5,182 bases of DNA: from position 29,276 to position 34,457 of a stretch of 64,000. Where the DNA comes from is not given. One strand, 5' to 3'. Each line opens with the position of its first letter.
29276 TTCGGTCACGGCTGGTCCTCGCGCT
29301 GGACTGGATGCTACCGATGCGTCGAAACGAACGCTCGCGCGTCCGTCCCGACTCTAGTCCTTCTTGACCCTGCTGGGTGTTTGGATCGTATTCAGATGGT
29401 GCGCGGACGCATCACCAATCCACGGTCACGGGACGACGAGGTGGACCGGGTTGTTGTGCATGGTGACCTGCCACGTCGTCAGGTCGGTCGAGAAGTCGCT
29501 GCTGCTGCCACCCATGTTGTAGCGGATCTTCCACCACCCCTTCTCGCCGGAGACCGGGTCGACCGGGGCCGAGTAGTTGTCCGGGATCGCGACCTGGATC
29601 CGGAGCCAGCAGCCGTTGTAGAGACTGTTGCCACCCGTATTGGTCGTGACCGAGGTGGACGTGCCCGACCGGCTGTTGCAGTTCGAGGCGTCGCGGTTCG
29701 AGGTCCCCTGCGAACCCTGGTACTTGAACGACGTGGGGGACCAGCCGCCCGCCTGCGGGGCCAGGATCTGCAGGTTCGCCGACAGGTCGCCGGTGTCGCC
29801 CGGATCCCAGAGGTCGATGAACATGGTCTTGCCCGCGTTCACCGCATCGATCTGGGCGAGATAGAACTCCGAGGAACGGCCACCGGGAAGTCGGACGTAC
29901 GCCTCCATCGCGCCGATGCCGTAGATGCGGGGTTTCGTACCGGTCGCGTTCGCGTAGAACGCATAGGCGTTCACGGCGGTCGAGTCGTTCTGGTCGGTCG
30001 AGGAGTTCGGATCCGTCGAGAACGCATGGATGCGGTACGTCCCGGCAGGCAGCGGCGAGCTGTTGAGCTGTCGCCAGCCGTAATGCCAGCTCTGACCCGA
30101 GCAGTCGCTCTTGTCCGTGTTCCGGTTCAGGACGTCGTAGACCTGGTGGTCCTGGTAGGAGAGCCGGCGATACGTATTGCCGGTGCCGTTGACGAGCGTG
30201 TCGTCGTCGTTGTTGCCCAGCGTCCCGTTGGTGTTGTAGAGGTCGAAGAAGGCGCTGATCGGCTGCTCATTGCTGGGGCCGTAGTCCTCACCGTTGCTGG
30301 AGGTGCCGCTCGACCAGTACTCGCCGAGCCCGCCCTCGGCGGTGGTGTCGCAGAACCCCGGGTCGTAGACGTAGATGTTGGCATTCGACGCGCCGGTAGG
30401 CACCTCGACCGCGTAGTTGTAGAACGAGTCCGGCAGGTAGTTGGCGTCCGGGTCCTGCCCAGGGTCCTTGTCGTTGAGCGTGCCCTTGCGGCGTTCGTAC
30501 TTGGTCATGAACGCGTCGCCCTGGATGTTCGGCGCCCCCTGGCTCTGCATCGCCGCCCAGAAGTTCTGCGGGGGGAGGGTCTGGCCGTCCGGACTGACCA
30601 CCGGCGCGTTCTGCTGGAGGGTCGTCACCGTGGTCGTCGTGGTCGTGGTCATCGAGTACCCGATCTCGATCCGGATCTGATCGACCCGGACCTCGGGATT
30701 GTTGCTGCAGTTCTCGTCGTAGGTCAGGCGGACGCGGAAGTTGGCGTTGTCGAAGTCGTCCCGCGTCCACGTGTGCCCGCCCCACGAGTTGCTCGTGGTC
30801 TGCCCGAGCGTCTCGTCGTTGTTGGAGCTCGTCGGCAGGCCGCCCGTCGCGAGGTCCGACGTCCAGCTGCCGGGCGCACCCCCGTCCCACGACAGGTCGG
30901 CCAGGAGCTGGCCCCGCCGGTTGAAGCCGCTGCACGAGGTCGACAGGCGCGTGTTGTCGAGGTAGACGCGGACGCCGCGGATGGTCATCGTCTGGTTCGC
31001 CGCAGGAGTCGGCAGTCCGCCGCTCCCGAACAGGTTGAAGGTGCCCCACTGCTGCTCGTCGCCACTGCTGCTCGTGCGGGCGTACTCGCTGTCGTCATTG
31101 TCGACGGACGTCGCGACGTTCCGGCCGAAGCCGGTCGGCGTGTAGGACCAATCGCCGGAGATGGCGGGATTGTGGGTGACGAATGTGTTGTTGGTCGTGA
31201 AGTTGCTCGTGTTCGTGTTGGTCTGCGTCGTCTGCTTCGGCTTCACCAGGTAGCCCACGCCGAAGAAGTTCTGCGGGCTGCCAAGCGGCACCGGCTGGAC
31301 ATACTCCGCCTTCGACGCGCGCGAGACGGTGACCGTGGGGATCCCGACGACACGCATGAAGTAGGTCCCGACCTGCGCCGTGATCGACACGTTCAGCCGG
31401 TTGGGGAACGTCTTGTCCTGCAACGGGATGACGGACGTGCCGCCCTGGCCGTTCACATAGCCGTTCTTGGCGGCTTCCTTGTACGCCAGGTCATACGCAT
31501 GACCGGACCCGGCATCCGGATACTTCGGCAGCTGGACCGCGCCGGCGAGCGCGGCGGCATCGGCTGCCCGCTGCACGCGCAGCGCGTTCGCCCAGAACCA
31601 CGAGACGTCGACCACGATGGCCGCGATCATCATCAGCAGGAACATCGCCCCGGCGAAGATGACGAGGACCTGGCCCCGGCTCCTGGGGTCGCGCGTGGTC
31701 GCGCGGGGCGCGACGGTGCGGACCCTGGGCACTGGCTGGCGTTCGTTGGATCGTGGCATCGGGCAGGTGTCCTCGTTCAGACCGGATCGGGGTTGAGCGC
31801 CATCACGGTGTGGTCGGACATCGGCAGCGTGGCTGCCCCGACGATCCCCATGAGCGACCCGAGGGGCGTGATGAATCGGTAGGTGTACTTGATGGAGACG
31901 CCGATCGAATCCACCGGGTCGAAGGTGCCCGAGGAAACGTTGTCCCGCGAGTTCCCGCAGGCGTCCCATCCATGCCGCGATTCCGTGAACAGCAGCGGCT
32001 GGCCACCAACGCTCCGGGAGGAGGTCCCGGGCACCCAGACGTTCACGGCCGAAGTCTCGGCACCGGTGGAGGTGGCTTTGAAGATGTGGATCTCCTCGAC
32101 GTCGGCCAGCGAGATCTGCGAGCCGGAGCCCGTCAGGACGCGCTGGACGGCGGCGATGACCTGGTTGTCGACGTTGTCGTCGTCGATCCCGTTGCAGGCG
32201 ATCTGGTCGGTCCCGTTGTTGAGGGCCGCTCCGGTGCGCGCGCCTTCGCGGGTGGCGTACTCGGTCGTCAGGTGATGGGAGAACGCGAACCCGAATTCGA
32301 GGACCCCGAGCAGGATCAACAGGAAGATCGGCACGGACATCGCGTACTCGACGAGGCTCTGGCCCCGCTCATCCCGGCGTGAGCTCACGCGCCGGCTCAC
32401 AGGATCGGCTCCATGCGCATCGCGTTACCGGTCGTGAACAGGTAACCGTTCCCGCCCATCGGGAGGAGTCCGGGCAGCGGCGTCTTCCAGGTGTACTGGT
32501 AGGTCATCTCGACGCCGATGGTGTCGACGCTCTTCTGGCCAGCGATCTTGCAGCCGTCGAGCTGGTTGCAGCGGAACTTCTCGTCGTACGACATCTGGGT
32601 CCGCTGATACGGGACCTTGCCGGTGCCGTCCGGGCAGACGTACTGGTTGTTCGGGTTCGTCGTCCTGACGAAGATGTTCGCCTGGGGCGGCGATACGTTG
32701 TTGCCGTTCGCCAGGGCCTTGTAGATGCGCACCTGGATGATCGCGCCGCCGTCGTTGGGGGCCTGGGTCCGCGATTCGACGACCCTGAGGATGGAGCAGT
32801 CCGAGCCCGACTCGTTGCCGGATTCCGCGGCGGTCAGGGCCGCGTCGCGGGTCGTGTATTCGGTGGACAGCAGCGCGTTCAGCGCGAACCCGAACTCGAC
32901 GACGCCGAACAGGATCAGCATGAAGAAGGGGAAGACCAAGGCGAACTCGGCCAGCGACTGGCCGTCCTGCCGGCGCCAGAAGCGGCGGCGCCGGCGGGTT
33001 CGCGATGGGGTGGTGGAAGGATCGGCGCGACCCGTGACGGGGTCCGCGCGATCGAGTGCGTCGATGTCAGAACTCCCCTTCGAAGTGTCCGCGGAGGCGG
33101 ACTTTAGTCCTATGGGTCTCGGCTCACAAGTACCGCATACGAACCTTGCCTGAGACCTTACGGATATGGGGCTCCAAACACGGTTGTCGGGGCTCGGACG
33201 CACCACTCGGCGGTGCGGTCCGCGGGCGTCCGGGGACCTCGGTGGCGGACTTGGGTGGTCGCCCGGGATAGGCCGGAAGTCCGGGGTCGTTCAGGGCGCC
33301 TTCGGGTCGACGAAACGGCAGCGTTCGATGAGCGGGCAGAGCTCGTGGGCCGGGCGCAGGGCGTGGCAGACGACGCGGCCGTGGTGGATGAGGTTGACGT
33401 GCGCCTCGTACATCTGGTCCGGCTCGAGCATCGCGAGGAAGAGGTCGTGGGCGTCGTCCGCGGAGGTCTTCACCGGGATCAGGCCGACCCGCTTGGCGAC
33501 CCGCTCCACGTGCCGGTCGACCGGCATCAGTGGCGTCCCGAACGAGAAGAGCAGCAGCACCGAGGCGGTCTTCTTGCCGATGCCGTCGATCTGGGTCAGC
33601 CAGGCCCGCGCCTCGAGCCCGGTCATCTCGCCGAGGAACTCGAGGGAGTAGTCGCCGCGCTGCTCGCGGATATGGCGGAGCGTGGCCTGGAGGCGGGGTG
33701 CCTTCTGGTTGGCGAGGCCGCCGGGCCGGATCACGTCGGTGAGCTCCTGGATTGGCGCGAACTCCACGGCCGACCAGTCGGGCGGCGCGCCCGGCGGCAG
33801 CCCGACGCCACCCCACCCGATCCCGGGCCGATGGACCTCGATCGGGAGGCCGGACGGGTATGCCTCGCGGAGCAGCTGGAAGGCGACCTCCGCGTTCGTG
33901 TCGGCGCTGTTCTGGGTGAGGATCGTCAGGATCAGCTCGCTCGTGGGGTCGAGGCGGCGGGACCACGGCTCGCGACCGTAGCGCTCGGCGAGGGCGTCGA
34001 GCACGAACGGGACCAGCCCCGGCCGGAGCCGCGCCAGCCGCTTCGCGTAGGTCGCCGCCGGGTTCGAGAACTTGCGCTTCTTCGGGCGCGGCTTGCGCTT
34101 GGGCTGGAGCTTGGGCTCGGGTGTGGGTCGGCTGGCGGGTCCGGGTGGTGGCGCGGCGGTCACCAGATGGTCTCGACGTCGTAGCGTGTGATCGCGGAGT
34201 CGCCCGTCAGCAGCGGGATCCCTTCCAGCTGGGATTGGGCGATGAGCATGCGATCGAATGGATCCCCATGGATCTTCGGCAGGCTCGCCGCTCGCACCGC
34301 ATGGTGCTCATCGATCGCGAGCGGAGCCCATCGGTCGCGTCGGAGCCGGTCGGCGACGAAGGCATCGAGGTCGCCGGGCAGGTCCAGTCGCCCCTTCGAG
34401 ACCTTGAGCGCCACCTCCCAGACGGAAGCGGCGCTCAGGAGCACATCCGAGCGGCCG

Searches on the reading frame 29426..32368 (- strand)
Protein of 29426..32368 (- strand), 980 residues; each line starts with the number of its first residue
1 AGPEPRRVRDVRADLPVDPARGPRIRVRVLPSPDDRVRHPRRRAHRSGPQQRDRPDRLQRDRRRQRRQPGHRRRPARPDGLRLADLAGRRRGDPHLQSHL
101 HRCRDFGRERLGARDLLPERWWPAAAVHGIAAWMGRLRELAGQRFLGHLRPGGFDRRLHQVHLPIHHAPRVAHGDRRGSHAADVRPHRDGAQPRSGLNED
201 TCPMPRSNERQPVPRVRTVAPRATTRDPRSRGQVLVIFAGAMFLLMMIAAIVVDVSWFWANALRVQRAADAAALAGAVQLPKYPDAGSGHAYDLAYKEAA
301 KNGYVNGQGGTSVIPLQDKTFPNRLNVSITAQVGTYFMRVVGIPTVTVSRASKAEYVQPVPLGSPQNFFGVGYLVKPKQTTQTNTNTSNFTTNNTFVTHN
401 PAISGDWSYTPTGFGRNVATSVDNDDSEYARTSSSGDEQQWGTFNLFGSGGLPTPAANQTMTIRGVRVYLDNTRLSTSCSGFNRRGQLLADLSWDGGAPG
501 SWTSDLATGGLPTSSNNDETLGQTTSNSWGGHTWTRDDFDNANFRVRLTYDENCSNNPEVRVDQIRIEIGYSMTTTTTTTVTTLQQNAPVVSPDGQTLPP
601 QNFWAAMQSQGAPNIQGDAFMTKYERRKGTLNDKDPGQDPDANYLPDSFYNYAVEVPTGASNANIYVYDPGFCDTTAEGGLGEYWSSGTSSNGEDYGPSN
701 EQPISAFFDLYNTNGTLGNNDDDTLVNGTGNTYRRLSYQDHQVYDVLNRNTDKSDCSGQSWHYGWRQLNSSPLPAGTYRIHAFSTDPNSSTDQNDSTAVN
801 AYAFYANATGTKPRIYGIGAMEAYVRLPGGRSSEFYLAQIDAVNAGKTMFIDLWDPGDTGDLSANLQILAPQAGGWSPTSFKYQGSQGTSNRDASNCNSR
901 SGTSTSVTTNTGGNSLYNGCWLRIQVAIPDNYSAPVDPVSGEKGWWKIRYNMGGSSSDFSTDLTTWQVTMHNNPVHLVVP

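Call 16: search_protein_families(library=pfam, proteins=[window:29426-32368:-])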
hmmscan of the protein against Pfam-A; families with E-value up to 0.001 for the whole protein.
window:29426-32368:- (980 aa): 1 family
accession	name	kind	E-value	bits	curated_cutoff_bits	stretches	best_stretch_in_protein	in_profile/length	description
PF13400.11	Tad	-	3.3e-07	31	22.3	1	232-278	1-46/47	Putative Flp pilus-assembly TadE/G-like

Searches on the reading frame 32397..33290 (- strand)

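Call 16: search_protein_families(library=pfam, proteins=[window:32397-33290:-])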
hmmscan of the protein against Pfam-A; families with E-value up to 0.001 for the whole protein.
window:32397-33290:- (297 aa): 1 family
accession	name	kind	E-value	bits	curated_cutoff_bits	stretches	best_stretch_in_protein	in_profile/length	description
PF07811.17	TadE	-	8e-11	42.3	22.9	1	110-151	1-42/43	TadE-like protein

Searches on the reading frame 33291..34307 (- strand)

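Call 16: search_protein_families(library=pfam, proteins=[window:33291-34307:-])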
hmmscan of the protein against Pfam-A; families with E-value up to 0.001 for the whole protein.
window:33291-34307:- (338 aa): 1 family
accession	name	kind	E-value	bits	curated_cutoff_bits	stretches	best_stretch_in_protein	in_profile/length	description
PF00730.31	HhH-GPD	-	2.7e-08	34.5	26.2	1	128-284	3-96/108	HhH-GPD superfamily base excision DNA repair protein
